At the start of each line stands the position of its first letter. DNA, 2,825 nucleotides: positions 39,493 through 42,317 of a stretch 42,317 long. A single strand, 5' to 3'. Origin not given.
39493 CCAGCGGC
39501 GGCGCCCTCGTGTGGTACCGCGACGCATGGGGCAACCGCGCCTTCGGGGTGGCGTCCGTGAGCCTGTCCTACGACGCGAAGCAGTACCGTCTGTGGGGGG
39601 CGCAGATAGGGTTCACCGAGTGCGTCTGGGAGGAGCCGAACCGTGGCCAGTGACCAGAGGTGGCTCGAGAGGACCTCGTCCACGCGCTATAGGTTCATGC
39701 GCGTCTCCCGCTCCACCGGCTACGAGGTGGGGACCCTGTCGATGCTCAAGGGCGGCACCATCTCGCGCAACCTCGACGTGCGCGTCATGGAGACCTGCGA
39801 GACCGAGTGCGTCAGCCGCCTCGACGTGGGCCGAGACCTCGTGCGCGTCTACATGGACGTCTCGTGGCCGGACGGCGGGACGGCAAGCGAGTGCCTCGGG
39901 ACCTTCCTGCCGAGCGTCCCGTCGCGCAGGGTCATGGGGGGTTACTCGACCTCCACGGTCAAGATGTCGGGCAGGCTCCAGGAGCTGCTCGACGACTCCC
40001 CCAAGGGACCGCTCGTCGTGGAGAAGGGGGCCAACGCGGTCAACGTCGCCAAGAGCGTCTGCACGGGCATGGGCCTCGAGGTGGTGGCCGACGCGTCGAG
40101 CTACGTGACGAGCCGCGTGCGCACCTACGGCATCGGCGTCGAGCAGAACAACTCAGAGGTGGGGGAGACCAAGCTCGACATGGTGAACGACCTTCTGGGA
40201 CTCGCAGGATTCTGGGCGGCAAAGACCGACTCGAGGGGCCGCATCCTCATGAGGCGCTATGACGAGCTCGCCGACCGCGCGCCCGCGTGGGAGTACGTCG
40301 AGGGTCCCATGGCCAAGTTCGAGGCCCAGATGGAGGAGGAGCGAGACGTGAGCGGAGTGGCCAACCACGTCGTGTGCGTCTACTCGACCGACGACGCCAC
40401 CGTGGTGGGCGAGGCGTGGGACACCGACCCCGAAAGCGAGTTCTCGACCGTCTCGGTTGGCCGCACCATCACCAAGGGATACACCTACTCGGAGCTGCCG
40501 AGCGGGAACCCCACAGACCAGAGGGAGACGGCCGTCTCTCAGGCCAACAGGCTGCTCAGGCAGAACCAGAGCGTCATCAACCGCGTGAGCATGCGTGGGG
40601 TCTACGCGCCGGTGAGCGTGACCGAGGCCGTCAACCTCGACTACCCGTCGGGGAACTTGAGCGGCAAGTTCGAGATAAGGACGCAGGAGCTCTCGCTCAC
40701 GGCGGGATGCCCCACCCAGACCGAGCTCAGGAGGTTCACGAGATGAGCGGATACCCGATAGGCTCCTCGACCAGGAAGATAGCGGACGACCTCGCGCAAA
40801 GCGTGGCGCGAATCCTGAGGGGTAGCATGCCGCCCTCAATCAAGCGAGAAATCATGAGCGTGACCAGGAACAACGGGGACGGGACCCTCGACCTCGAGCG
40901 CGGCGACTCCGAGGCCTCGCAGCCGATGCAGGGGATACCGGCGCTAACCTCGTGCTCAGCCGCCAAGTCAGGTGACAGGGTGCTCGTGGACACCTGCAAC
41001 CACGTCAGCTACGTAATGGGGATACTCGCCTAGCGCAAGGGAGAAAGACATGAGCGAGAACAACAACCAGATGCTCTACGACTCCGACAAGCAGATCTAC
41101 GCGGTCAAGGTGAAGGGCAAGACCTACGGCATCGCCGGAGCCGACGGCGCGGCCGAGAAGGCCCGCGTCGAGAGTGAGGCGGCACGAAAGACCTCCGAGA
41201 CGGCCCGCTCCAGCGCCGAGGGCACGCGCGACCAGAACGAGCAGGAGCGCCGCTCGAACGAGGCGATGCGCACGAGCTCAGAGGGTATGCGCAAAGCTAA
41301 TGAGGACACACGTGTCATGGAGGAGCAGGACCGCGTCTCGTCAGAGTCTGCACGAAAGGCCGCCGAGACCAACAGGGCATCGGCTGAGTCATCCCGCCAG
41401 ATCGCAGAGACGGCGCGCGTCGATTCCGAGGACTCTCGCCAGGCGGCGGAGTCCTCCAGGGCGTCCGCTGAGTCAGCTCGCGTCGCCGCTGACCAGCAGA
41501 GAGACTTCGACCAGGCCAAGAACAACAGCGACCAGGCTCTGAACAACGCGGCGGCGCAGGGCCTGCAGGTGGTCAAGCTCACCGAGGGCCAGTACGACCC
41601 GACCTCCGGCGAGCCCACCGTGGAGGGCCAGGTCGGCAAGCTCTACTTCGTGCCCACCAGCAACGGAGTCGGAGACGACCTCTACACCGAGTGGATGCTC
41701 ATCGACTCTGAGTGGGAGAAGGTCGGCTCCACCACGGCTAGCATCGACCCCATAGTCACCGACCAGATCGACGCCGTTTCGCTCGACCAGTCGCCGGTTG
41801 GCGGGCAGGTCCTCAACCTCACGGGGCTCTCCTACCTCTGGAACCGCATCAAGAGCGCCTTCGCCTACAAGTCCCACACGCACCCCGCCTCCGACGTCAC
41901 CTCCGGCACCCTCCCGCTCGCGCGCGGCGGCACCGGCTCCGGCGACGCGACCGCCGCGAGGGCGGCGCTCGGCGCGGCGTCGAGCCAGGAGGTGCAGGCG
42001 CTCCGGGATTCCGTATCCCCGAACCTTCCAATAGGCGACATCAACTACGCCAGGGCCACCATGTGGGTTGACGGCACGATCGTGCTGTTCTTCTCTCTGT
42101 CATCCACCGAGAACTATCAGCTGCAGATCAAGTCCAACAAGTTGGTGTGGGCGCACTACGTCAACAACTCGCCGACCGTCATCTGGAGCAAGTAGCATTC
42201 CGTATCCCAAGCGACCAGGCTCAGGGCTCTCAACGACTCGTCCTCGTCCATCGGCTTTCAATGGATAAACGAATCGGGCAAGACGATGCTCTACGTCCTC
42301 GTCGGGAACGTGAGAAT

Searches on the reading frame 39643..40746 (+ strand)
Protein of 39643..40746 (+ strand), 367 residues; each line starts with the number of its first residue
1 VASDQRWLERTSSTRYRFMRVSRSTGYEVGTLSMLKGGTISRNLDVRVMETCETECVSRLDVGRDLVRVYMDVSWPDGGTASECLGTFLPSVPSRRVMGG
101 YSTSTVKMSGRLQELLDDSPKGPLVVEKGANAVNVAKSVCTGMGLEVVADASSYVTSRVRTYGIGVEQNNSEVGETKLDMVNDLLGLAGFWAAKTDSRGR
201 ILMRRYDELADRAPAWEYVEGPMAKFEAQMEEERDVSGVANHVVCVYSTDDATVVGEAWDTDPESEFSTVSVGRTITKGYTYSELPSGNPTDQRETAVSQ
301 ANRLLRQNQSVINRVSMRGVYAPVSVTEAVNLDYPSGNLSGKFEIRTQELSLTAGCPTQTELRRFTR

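Call 8: search_protein_families(library=pfam, proteins=[window:39643-40746:+], max_evalue=0.01)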
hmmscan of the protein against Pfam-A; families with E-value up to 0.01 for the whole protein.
window:39643-40746:+ (367 aa): 0 families

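Call 13: search_protein_families(library=phrogs, proteins=[window:39643-40746:+], max_evalue=0.001)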
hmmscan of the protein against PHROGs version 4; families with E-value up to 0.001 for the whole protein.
window:39643-40746:+ (367 aa): 2 families
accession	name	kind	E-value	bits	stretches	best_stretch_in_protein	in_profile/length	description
phrog_1887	-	tail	8.7e-18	65.6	1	26-307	324-596/670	tail protein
phrog_26795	-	unknown function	3.1e-13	50.1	1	48-285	406-647/728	-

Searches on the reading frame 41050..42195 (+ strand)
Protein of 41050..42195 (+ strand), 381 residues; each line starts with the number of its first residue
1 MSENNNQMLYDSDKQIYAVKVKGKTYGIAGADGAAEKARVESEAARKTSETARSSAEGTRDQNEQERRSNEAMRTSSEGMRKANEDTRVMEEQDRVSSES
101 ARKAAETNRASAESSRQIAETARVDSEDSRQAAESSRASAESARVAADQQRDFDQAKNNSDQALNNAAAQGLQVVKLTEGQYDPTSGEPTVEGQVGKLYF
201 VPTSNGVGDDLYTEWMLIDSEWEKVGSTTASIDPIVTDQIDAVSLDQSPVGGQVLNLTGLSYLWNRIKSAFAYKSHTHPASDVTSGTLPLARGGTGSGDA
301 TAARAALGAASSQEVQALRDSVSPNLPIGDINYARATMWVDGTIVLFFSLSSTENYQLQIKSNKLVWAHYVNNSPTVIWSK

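Call 8: search_protein_families(library=pfam, proteins=[window:41050-42195:+], max_evalue=0.01)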
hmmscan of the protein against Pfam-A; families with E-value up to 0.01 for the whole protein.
window:41050-42195:+ (381 aa): 0 families

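Call 9: search_protein_families(library=ncbifam, proteins=[window:41050-42195:+], max_evalue=0.01)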
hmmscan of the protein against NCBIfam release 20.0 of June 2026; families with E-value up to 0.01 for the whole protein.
window:41050-42195:+ (381 aa): 1 family
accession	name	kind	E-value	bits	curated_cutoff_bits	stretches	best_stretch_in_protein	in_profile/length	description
NF046048.1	NlpC_P60_DIP1281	equivalog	0.0052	15.6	517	1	36-182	249-399/587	DIP1281 family NlpC/P60 protein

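Call 11: search_protein_families(library=phrogs, proteins=[window:41050-42195:+], max_evalue=0.001)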
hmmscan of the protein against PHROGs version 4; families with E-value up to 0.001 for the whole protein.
window:41050-42195:+ (381 aa): 4 families
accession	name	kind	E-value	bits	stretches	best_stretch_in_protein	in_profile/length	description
phrog_17134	-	unknown function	2.2e-16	60.1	1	34-168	294-424/739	-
phrog_23208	-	head and packaging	4.5e-15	55.8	1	33-155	179-301/840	virion structural protein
phrog_21457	-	unknown function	1.3e-05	25.3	0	49-95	137-183/435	-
phrog_11393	-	tail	0.0004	20.2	1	281-314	335-368/538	tail fiber protein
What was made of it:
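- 41050..42005 (+): Rc: constant N-terminal part (shaft) of the tail-fibre gene, 319 codons up to the recombination site. PHROG hits include a tail fibre protein family (call 11).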

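Call 17: search_dna_similar(query=window:41050-42195:+, collection=phages, mode=protein, max_rows=30)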
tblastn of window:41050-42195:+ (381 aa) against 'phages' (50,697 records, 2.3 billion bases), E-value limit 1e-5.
Records with a match: 15; places in all: 32; records where one place covers at least 80% of the query: 0.
Best place of each record, by identity: <60% 15.
By first word of the organism name: Clostridium 10; uncultured 4; Bacteriophage 1.
By host as written in the record: - 5; Clostridium perfringens 5; Clostridium tetani ATCC 19406 2; Clostridioides difficile 1; Clostridium difficile 1; Clostridium botulinum 3859/11 1.
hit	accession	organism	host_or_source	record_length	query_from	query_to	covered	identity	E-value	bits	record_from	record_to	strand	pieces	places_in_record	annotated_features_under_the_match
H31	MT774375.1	uncultured phage cr50_1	human feces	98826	34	123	24%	50.0%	8e-10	67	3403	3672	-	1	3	none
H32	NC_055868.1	uncultured phage cr50_1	human feces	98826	34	123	24%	50.0%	8e-10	67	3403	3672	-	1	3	none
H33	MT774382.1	uncultured phage cr10_1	human feces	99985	34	124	24%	47.3%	6e-9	64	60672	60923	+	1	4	hypothetical protein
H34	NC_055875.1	uncultured phage cr10_1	human feces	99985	34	124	24%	47.3%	6e-9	64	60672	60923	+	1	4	hypothetical protein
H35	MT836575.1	Bacteriophage sp.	human fecal samples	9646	35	124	24%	44.4%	4e-7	58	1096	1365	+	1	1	record has no annotation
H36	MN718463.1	Clostridium phage phiCDKH01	Clostridioides difficile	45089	34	123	24%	42.2%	3e-8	62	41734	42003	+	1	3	hypothetical protein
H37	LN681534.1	Clostridium phage phiCD24-1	Clostridium difficile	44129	34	123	24%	42.2%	1e-7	60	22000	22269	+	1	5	protein of unknown function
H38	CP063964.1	Clostridium phage CWou-2020a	Clostridium botulinum 3859/11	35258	34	124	24%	41.8%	4e-7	58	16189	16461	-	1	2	BppU family phage baseplate upper protein | hypothetical protein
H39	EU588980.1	Clostridium phage phiCP39-O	Clostridium perfringens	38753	35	124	24%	41.1%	7e-7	57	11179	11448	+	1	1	pre-neck/exonuclease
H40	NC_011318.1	Clostridium phage phiCP39-O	Clostridium perfringens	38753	35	124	24%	41.1%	7e-7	57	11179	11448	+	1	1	virion structural protein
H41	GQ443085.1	Clostridium phage phiCP26F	Clostridium perfringens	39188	35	124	24%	41.1%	1e-6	57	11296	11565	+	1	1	none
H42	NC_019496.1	Clostridium phage phiCP26F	Clostridium perfringens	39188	35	124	24%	41.1%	1e-6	57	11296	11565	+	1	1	none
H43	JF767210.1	Clostridium phage phiCP9O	Clostridium perfringens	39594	35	124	24%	41.1%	1e-6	57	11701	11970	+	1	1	none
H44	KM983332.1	Clostridium phage phiCT19406C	Clostridium tetani ATCC 19406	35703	43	124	22%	41.5%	2e-6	56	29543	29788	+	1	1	pre-neck appendage-like protein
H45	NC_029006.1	Clostridium phage phiCT19406C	Clostridium tetani ATCC 19406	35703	43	124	22%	41.5%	2e-6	56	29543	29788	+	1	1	pre-neck appendage protein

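Call 32: find_homologous_proteins(query=window:41050-42195:+, max_evalue=0.00001)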
Query window:41050-42195:+ (381 aa): 221 proteins with E <= 0.00001 among 8000 candidates; the best 120 are listed.
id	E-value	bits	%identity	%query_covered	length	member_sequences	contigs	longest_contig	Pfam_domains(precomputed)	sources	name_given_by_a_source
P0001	2.4e-197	673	93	93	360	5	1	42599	-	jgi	jgi:hypothetical protein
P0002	2.8e-74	268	54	71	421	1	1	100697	-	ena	-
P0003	2.1e-69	252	48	66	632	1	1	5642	PF10651.16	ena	-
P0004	6.2e-68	248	51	76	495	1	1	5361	-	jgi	jgi:hypothetical protein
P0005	2.1e-66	243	43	78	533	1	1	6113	-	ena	-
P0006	3.9e-65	238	48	46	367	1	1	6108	-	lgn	-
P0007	4.3e-62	228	41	66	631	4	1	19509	PF10651.16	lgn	-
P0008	6.8e-62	228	48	65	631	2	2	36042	PF10651.16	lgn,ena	-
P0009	7.1e-62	228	47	76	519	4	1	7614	PF10651.16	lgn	-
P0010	7.4e-61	224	38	82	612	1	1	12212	PF21454.3,PF10651.16,PF12789.13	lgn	-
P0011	9.4e-61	224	40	84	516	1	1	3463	PF10651.16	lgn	-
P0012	3.1e-60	222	48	76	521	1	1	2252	PF10651.16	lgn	-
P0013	4.1e-60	222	54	59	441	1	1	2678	PF10651.16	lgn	-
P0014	1.2e-59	220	40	86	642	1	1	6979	PF12789.13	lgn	-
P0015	4.2e-59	219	47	78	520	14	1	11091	PF10651.16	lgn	-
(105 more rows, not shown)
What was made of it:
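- Closest known: Rin shufflon of Eggerthella lenta clade 1 prophages. Same: The closest named fibre homologues of the window are from Collinsella and Eggerthellaceae (call 32).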

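Call 34: find_encoding_contigs(protein=P0001, flank=6000, max_places=6)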
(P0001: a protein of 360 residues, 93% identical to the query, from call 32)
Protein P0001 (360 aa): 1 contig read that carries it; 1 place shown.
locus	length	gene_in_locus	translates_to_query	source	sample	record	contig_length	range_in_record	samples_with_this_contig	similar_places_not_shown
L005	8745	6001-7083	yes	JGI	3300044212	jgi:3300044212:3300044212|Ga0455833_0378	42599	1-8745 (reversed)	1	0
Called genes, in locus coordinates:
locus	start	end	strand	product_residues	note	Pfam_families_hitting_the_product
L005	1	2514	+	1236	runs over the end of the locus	PF10145:PhageMin_Tail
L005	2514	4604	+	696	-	-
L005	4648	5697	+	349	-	-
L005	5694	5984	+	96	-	-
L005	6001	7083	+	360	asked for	-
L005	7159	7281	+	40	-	-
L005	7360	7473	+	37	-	-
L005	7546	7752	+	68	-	-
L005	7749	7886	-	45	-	-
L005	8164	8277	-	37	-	-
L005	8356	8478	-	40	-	-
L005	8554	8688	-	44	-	-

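Call 58: list_cluster_members(proteins=[window:41050-42192:+, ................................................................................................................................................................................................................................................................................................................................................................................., P0001, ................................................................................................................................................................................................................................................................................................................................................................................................, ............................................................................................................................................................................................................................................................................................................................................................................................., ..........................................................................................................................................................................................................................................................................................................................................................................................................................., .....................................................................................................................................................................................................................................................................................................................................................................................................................])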
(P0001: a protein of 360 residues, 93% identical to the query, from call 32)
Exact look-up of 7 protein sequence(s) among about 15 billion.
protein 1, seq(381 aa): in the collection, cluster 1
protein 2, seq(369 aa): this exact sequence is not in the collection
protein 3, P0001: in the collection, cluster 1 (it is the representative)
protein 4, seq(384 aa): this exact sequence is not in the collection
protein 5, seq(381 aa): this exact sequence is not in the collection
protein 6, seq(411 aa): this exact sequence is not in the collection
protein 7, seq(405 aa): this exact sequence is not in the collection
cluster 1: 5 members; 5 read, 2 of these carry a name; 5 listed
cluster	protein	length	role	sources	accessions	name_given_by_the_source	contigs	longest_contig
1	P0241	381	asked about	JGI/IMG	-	hypothetical protein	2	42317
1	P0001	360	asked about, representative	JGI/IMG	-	hypothetical protein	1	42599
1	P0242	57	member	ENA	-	-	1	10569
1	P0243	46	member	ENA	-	-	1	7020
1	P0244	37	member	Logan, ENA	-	-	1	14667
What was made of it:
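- Fusions to C1, C3, C4, C5 and C6 of this exact phage were not found (call 58).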

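Call 59: find_encoding_contigs(protein=P0241, flank=6000, max_places=6)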
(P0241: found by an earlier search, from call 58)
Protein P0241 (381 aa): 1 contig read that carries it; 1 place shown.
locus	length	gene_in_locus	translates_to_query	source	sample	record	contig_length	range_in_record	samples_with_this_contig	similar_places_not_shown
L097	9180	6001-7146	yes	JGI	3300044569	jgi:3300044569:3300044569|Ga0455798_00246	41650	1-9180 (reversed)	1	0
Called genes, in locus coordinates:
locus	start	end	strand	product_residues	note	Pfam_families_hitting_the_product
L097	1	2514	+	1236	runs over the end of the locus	PF10145:PhageMin_Tail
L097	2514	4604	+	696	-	-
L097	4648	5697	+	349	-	-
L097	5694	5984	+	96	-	-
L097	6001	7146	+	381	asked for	-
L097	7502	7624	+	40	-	-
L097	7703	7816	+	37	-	-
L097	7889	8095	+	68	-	-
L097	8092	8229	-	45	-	-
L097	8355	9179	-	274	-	?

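Call 77: find_related_loci(query=window:41050-42195:+, collection=metagenome_contigs, flank=5000)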
Query window:41050-42195:+ (381 aa) in metagenome_contigs; peptide patterns used: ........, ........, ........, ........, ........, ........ (x = any residue, [..] = any of these).
41 stretches matched a pattern, but none encodes a relative of the query by tblastn (E <= 1e-3).
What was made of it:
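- Tried and rejected: A fibre-protein scan of metagenome_contigs also gave nothing (call 77).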

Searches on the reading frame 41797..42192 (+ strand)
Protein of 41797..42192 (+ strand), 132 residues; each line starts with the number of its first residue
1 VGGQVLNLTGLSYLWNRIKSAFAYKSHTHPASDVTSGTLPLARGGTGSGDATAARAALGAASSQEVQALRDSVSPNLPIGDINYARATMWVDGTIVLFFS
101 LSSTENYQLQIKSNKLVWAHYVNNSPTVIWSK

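Call 54: search_protein_families(library=pfam, proteins=[window:41797-42192:+], max_evalue=1)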
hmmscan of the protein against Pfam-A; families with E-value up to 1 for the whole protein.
seq(132 aa): 0 families
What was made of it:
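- Closest known: Rin shufflon of Eggerthella lenta clade 1 prophages. Different: None was detected in the window tips (call 54).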
